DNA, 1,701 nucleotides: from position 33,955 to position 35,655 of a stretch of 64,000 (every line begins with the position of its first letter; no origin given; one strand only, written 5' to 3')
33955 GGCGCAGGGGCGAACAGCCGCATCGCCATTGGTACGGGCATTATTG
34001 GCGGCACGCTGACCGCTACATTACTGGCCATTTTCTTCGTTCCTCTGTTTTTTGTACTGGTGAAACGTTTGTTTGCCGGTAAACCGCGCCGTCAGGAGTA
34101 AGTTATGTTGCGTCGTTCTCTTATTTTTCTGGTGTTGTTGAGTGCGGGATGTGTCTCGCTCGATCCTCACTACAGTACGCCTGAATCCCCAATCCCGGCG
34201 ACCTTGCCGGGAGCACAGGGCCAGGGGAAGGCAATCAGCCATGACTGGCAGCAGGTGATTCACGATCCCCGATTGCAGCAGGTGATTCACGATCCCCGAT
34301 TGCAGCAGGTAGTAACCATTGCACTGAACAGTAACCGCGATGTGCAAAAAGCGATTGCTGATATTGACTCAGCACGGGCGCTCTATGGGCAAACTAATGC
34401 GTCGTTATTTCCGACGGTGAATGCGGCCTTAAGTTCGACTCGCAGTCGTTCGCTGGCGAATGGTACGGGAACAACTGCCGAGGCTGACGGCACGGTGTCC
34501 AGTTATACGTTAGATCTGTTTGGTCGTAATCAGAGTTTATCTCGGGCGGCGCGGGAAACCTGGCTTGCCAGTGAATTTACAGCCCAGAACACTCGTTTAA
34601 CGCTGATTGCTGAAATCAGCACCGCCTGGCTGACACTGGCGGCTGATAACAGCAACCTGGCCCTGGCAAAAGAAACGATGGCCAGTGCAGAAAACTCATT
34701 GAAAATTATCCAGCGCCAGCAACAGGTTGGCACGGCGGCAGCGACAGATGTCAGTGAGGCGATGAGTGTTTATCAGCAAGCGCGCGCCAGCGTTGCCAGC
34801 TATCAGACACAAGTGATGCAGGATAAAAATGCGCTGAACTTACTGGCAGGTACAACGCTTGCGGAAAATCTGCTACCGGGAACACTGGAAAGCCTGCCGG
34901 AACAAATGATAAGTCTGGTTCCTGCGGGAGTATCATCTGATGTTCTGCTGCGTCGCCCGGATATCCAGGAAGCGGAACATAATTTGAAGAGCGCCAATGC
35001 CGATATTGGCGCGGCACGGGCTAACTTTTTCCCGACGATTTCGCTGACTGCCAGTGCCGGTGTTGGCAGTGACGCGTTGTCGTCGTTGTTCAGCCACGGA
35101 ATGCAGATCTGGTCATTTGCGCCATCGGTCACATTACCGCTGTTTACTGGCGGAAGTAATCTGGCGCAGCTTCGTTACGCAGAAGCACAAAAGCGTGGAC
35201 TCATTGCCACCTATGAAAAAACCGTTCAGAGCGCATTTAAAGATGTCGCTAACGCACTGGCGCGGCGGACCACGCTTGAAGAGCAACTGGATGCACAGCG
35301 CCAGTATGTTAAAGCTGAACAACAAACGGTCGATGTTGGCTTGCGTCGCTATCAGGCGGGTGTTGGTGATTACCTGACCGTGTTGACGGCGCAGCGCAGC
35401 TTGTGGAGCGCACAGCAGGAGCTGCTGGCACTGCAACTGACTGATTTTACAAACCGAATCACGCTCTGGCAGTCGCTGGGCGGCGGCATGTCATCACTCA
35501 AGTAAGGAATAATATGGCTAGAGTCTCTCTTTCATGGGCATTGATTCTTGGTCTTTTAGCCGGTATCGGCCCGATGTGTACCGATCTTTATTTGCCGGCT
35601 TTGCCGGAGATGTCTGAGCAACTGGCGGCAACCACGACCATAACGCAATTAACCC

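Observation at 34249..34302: Perfect 27-bp in-frame tandem duplication in the outer-membrane factor gene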

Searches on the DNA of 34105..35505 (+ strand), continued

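Call 15: get_annotated_region(hit=H22, flank=500)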
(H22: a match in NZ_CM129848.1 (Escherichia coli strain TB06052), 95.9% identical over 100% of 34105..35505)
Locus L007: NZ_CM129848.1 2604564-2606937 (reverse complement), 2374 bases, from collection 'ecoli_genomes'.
description: Escherichia coli strain TB06052 chromosome, whole genome shotgun sequence
organism: Escherichia coli strain TB06052 (NCBI taxid 562)
replicon: chromosome; assembly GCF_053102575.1
host: -; source: fresh water; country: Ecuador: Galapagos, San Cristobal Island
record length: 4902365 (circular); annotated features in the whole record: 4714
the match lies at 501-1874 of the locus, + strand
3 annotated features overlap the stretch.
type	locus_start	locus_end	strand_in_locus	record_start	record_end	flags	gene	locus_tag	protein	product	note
CDS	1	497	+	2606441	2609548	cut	-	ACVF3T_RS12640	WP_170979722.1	efflux RND transporter permease subunit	-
CDS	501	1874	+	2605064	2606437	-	-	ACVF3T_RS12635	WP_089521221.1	efflux transporter outer membrane subunit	-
CDS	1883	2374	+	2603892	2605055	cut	-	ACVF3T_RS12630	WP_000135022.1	multidrug effflux MFS transporter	-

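Call 16: get_annotated_region(hit=H20, flank=500)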
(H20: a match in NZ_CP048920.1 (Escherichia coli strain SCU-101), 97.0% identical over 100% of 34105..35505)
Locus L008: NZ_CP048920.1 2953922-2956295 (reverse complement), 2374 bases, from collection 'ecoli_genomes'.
description: Escherichia coli strain SCU-101 chromosome, complete genome
organism: Escherichia coli strain SCU-101 (NCBI taxid 562)
replicon: chromosome; assembly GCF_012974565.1
host: Homo sapiens; source: rectal swab from college student; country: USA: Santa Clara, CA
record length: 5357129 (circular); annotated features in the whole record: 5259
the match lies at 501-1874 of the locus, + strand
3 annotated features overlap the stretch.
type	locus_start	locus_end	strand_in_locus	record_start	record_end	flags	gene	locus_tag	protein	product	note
CDS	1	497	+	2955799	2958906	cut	-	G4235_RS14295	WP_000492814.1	efflux RND transporter permease subunit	-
CDS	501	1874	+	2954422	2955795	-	-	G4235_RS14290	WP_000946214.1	efflux transporter outer membrane subunit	-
CDS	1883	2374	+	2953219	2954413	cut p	-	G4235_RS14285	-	multidrug effflux MFS transporter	frameshifted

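Call 17: get_annotated_region(hit=H59, flank=500)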
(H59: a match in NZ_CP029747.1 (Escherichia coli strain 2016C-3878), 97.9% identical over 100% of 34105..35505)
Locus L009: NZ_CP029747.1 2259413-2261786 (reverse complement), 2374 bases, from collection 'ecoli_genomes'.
description: Escherichia coli strain 2016C-3878 chromosome, complete genome
organism: Escherichia coli strain 2016C-3878 (NCBI taxid 562)
replicon: chromosome; assembly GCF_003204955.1
host: Homo sapiens; source: Rectal swab; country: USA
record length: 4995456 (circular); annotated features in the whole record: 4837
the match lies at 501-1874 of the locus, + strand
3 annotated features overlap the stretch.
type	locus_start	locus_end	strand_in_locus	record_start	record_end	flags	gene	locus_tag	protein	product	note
CDS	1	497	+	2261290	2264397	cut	-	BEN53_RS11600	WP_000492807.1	efflux RND transporter permease subunit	-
CDS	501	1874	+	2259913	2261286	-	-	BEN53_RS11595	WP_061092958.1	efflux transporter outer membrane subunit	-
CDS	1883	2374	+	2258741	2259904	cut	-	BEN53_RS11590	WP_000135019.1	multidrug effflux MFS transporter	-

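Call 44: get_annotated_region(hit=H57, flank=20000)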
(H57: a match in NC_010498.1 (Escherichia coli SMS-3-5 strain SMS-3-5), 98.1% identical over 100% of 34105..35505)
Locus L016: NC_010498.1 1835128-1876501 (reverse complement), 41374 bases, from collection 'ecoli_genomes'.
description: Escherichia coli SMS-3-5, complete sequence
organism: Escherichia coli SMS-3-5 strain SMS-3-5 (NCBI taxid 439855)
replicon: chromosome; assembly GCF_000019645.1
host: -; source: -; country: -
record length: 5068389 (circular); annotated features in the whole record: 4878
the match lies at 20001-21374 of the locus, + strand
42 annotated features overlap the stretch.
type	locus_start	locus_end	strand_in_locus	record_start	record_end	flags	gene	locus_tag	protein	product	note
CDS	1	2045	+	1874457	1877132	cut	acnA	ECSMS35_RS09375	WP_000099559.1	aconitate hydratase AcnA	-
CDS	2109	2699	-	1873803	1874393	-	ribA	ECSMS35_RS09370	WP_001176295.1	GTP cyclohydrolase II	-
CDS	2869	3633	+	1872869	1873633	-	pgpB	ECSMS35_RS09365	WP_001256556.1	phosphatidylglycerophosphatase B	-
CDS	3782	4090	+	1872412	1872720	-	lapA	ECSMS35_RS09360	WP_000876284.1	lipopolysaccharide assembly protein LapA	-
CDS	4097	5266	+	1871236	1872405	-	lapB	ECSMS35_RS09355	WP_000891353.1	lipopolysaccharide assembly protein LapB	-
CDS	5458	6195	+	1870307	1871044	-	pyrF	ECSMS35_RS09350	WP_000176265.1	orotidine-5'-phosphate decarboxylase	-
CDS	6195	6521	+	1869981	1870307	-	yciH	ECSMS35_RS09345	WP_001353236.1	stress response translation initiation inhibitor YciH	-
CDS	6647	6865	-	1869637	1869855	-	osmB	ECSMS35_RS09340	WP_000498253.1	osmotically-inducible lipoprotein OsmB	-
CDS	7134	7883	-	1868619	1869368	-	yciT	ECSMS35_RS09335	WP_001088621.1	DNA-binding transcriptional regulator YciT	-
CDS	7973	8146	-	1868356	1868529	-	yciZ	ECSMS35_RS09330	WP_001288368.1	YciZ family protein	-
CDS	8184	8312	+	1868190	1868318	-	ymiD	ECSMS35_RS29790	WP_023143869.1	protein YmiD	-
CDS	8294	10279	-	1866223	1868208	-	pdeR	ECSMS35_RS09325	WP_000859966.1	cyclic di-GMP phosphodiesterase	-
CDS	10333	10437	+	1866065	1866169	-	-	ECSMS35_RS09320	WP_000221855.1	hypothetical protein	-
CDS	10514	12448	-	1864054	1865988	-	rnb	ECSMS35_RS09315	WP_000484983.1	exoribonuclease II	-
CDS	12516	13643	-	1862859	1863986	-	yciW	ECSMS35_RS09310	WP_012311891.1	carboxymuconolactone decarboxylase family protein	-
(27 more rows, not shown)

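Call 45: get_annotated_region(hit=H58, flank=20000)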
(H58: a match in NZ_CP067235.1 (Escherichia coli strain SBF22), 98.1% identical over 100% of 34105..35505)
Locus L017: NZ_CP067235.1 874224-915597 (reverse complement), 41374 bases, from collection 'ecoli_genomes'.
description: Escherichia coli strain SBF22 chromosome, complete genome
organism: Escherichia coli strain SBF22 (NCBI taxid 562)
replicon: chromosome; assembly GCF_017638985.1
host: -; source: surface water; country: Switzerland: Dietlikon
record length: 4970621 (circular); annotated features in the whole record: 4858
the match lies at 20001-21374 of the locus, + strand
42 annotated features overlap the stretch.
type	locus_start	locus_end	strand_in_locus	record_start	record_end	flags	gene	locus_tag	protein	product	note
CDS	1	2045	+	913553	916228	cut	acnA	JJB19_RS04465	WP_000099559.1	aconitate hydratase AcnA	-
CDS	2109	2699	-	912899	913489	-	ribA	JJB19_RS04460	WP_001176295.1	GTP cyclohydrolase II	-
CDS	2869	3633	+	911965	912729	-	pgpB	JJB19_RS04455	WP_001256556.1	phosphatidylglycerophosphatase B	-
CDS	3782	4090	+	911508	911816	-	lapA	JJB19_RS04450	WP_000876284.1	lipopolysaccharide assembly protein LapA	-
CDS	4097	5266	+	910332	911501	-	lapB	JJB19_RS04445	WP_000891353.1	lipopolysaccharide assembly protein LapB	-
CDS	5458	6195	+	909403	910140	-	pyrF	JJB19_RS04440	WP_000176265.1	orotidine-5'-phosphate decarboxylase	-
CDS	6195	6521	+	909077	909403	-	yciH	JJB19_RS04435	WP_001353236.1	stress response translation initiation inhibitor YciH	-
CDS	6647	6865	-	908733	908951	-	osmB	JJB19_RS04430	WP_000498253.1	osmotically-inducible lipoprotein OsmB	-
CDS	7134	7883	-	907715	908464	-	yciT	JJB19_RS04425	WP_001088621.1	DNA-binding transcriptional regulator YciT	-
CDS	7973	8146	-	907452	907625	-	yciZ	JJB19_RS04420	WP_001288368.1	YciZ family protein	-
CDS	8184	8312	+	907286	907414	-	ymiD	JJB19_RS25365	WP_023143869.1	protein YmiD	-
CDS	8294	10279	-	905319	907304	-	pdeR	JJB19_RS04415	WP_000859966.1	cyclic di-GMP phosphodiesterase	-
CDS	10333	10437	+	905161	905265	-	-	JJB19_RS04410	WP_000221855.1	hypothetical protein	-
CDS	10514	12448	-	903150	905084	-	rnb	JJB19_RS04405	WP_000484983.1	exoribonuclease II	-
CDS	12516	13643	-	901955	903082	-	yciW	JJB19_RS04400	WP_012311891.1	carboxymuconolactone decarboxylase family protein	-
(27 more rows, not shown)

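Call 46: get_annotated_region(hit=H35, flank=20000)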
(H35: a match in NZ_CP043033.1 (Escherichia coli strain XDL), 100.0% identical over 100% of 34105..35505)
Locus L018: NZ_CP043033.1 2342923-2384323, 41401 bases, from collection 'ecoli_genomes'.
description: Escherichia coli strain XDL chromosome, complete genome
organism: Escherichia coli strain XDL (NCBI taxid 562)
replicon: chromosome; assembly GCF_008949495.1
host: Homo sapiens; source: blood; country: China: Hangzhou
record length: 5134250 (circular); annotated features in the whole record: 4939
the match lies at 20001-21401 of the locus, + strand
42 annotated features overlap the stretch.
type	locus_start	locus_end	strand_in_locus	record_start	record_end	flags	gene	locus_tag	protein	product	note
CDS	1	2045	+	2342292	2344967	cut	acnA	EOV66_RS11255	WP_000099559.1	aconitate hydratase AcnA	-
CDS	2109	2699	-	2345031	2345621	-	ribA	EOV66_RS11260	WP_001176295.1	GTP cyclohydrolase II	-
CDS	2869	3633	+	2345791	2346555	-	pgpB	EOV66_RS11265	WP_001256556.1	phosphatidylglycerophosphatase B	-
CDS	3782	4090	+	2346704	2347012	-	lapA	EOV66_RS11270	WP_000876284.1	lipopolysaccharide assembly protein LapA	-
CDS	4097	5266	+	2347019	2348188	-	lapB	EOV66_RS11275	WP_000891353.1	lipopolysaccharide assembly protein LapB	-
CDS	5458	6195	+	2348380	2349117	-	pyrF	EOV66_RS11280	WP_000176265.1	orotidine-5'-phosphate decarboxylase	-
CDS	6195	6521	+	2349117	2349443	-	yciH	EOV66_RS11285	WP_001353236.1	stress response translation initiation inhibitor YciH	-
CDS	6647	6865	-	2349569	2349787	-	osmB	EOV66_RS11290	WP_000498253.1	osmotically-inducible lipoprotein OsmB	-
CDS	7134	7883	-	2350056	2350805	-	yciT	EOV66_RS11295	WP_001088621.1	DNA-binding transcriptional regulator YciT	-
CDS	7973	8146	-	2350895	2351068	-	yciZ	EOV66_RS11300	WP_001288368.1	protein YciZ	-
CDS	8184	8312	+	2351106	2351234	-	ymiD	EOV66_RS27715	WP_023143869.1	protein YmiD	-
CDS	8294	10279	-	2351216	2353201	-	pdeR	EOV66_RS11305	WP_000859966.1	cyclic di-GMP phosphodiesterase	-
CDS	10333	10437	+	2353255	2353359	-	-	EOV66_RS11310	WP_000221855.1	hypothetical protein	-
CDS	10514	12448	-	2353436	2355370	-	rnb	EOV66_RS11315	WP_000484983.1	exoribonuclease II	-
CDS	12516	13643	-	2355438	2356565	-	yciW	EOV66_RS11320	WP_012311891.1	carboxymuconolactone decarboxylase family protein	-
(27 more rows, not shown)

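Call 47: get_annotated_region(hit=H36, flank=20000)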
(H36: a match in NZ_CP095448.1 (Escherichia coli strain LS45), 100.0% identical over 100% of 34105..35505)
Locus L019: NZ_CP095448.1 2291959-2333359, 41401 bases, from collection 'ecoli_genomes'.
description: Escherichia coli strain LS45 chromosome, complete genome
organism: Escherichia coli strain LS45 (NCBI taxid 562)
replicon: chromosome; assembly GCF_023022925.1
host: chicken; source: -; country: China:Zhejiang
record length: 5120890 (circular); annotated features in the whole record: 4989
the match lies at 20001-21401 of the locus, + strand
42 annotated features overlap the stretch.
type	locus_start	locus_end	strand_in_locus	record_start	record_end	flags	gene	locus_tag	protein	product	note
CDS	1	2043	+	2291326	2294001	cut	acnA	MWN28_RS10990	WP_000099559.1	aconitate hydratase AcnA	-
CDS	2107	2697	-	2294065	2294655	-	ribA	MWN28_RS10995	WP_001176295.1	GTP cyclohydrolase II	-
CDS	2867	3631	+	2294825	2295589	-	pgpB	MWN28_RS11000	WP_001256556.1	phosphatidylglycerophosphatase B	-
CDS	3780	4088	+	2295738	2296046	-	lapA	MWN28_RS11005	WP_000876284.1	lipopolysaccharide assembly protein LapA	-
CDS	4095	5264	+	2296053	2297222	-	lapB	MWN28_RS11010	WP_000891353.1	lipopolysaccharide assembly protein LapB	-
CDS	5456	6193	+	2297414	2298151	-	pyrF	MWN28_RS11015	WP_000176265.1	orotidine-5'-phosphate decarboxylase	-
CDS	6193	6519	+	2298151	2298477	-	yciH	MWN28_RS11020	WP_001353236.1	stress response translation initiation inhibitor YciH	-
CDS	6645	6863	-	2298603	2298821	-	osmB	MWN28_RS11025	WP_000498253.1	osmotically-inducible lipoprotein OsmB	-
CDS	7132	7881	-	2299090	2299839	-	yciT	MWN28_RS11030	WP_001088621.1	DNA-binding transcriptional regulator YciT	-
CDS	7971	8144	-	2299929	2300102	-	yciZ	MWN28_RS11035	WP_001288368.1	YciZ family protein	-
CDS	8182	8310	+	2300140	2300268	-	ymiD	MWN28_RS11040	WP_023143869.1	protein YmiD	-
CDS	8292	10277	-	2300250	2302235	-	pdeR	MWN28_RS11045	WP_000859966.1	cyclic di-GMP phosphodiesterase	-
CDS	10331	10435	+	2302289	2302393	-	-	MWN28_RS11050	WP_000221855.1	hypothetical protein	-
CDS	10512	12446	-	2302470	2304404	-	rnb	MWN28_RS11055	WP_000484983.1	exoribonuclease II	-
CDS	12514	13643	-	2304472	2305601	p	yciW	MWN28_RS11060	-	CMD domain-containing protein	frameshifted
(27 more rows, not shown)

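Call 48: get_annotated_region(hit=H37, flank=20000)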
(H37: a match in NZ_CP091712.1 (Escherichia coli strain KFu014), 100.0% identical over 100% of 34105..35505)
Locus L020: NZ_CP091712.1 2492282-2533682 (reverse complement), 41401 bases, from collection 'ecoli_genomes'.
description: Escherichia coli strain KFu014 chromosome, complete genome
organism: Escherichia coli strain KFu014 (NCBI taxid 562)
replicon: chromosome; assembly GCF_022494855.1
host: -; source: river water; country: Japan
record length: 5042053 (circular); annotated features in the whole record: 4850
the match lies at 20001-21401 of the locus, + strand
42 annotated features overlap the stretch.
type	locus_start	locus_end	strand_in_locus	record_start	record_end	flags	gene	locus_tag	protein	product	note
CDS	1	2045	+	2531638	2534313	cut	acnA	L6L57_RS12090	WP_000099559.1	aconitate hydratase AcnA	-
CDS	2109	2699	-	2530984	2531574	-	ribA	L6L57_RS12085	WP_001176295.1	GTP cyclohydrolase II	-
CDS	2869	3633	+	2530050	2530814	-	pgpB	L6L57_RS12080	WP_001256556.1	phosphatidylglycerophosphatase B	-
CDS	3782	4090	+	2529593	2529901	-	lapA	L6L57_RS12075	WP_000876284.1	lipopolysaccharide assembly protein LapA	-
CDS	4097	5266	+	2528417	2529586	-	lapB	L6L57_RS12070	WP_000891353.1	lipopolysaccharide assembly protein LapB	-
CDS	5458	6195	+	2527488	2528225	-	pyrF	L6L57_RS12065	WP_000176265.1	orotidine-5'-phosphate decarboxylase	-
CDS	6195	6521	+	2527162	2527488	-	yciH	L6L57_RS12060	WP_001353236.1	stress response translation initiation inhibitor YciH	-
CDS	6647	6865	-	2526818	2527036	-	osmB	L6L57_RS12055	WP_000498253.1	osmotically-inducible lipoprotein OsmB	-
CDS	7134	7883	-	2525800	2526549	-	yciT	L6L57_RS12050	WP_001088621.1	DNA-binding transcriptional regulator YciT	-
CDS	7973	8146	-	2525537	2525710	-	yciZ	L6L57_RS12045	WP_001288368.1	protein YciZ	-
CDS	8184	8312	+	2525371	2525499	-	ymiD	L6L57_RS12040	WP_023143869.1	protein YmiD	-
CDS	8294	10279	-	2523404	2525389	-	pdeR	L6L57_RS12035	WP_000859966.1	cyclic di-GMP phosphodiesterase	-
CDS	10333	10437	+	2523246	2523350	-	-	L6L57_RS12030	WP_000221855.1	hypothetical protein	-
CDS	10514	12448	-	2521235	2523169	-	rnb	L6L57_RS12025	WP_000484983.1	exoribonuclease II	-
CDS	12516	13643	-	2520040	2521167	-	yciW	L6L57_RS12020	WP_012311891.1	carboxymuconolactone decarboxylase family protein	-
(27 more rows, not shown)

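Call 49: get_annotated_region(hit=H39, flank=20000)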
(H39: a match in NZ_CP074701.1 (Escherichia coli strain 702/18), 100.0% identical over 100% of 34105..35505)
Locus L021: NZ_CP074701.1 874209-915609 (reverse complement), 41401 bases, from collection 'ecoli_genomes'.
description: Escherichia coli strain 702/18 chromosome, complete genome
organism: Escherichia coli strain 702/18 (NCBI taxid 562)
replicon: chromosome; assembly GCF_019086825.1
host: Homo sapiens; source: rectal swab; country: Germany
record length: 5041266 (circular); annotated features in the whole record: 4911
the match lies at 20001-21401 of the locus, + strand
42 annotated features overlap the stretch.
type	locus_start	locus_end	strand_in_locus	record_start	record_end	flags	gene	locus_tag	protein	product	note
CDS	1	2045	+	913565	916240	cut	acnA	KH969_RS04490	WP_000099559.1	aconitate hydratase AcnA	-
CDS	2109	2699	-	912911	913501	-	ribA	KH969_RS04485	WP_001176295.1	GTP cyclohydrolase II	-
CDS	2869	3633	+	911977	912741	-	pgpB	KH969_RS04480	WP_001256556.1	phosphatidylglycerophosphatase B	-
CDS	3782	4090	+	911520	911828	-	lapA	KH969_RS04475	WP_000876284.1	lipopolysaccharide assembly protein LapA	-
CDS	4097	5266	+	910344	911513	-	lapB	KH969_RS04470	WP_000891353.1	lipopolysaccharide assembly protein LapB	-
CDS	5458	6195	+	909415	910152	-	pyrF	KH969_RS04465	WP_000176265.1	orotidine-5'-phosphate decarboxylase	-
CDS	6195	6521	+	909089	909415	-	yciH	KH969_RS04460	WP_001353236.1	stress response translation initiation inhibitor YciH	-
CDS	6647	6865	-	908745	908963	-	osmB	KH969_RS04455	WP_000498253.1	osmotically-inducible lipoprotein OsmB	-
CDS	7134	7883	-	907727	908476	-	yciT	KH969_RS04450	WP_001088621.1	DNA-binding transcriptional regulator YciT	-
CDS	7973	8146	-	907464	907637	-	yciZ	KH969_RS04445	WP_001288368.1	YciZ family protein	-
CDS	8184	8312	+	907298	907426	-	ymiD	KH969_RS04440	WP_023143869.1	protein YmiD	-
CDS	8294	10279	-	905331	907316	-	pdeR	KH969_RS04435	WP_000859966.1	cyclic di-GMP phosphodiesterase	-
CDS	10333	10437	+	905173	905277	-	-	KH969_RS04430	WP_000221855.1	hypothetical protein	-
CDS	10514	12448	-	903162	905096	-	rnb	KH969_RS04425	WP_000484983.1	exoribonuclease II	-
CDS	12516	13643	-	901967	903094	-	yciW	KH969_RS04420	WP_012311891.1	carboxymuconolactone decarboxylase family protein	-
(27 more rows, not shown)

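Call 50: get_annotated_region(hit=H51, flank=20000)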
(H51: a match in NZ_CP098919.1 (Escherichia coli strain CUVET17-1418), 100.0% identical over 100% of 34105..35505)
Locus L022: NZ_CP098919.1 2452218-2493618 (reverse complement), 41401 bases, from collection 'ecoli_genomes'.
description: Escherichia coli strain CUVET17-1418 chromosome, complete genome
organism: Escherichia coli strain CUVET17-1418 (NCBI taxid 562)
replicon: chromosome; assembly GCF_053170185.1
host: Canis lupus familiaris; source: urine; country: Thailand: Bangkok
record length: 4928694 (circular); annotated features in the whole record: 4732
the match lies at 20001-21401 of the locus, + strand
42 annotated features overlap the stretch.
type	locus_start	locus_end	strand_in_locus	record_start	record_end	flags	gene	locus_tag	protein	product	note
CDS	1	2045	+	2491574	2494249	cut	acnA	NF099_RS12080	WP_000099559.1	aconitate hydratase AcnA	-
CDS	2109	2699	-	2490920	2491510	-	ribA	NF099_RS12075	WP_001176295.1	GTP cyclohydrolase II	-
CDS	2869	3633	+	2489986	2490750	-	pgpB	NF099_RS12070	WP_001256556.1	phosphatidylglycerophosphatase B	-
CDS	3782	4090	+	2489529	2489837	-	lapA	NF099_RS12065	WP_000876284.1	lipopolysaccharide assembly protein LapA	-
CDS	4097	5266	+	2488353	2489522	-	lapB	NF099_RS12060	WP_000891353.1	lipopolysaccharide assembly protein LapB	-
CDS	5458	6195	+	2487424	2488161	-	pyrF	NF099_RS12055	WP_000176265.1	orotidine-5'-phosphate decarboxylase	-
CDS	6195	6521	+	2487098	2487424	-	yciH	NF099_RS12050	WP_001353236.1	stress response translation initiation inhibitor YciH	-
CDS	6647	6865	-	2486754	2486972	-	osmB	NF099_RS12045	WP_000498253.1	osmotically-inducible lipoprotein OsmB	-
CDS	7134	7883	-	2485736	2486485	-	yciT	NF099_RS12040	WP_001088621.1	DNA-binding transcriptional regulator YciT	-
CDS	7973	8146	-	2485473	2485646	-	yciZ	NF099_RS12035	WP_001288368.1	YciZ family protein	-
CDS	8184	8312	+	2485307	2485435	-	ymiD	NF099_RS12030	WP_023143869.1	protein YmiD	-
CDS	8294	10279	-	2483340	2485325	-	pdeR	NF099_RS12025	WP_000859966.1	cyclic di-GMP phosphodiesterase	-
CDS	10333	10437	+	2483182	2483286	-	-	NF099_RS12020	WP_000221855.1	hypothetical protein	-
CDS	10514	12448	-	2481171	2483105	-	rnb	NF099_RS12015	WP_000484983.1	exoribonuclease II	-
CDS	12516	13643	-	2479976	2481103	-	yciW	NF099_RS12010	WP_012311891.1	carboxymuconolactone decarboxylase family protein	-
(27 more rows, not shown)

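Call 51: get_annotated_region(hit=H54, flank=20000)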
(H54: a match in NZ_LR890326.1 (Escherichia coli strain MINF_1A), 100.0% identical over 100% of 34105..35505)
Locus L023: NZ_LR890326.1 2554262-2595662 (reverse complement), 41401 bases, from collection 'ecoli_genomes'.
description: Escherichia coli strain MINF_1A isolate MINF_1A chromosome 1, complete sequence
organism: Escherichia coli strain MINF_1A (NCBI taxid 562)
replicon: chromosome; assembly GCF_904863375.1
host: Homo sapiens; source: swab; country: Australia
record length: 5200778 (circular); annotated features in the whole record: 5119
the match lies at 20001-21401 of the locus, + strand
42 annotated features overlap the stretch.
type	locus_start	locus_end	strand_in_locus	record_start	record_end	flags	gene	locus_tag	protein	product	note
CDS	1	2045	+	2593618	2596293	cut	acnA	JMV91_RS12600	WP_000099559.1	aconitate hydratase AcnA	-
CDS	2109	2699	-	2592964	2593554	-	ribA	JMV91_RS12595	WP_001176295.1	GTP cyclohydrolase II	-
CDS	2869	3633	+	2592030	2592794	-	pgpB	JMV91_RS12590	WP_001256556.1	phosphatidylglycerophosphatase B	-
CDS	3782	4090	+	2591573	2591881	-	lapA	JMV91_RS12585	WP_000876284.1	lipopolysaccharide assembly protein LapA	-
CDS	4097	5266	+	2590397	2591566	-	lapB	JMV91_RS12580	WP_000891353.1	lipopolysaccharide assembly protein LapB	-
CDS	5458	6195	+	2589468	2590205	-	pyrF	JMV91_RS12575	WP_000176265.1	orotidine-5'-phosphate decarboxylase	-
CDS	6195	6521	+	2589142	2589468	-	yciH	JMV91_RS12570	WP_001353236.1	stress response translation initiation inhibitor YciH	-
CDS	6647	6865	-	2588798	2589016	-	osmB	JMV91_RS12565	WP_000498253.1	osmotically-inducible lipoprotein OsmB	-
CDS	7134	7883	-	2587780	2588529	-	yciT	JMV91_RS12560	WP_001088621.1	DNA-binding transcriptional regulator YciT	-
CDS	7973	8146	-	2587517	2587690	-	yciZ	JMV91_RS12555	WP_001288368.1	YciZ family protein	-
CDS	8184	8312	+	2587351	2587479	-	ymiD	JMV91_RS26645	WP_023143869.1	protein YmiD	-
CDS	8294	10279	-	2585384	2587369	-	pdeR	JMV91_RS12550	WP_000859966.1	cyclic di-GMP phosphodiesterase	-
CDS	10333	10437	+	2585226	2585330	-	-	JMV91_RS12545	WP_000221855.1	hypothetical protein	-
CDS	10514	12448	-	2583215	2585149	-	rnb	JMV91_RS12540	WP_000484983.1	exoribonuclease II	-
CDS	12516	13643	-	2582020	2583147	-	yciW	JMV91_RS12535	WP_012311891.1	carboxymuconolactone decarboxylase family protein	-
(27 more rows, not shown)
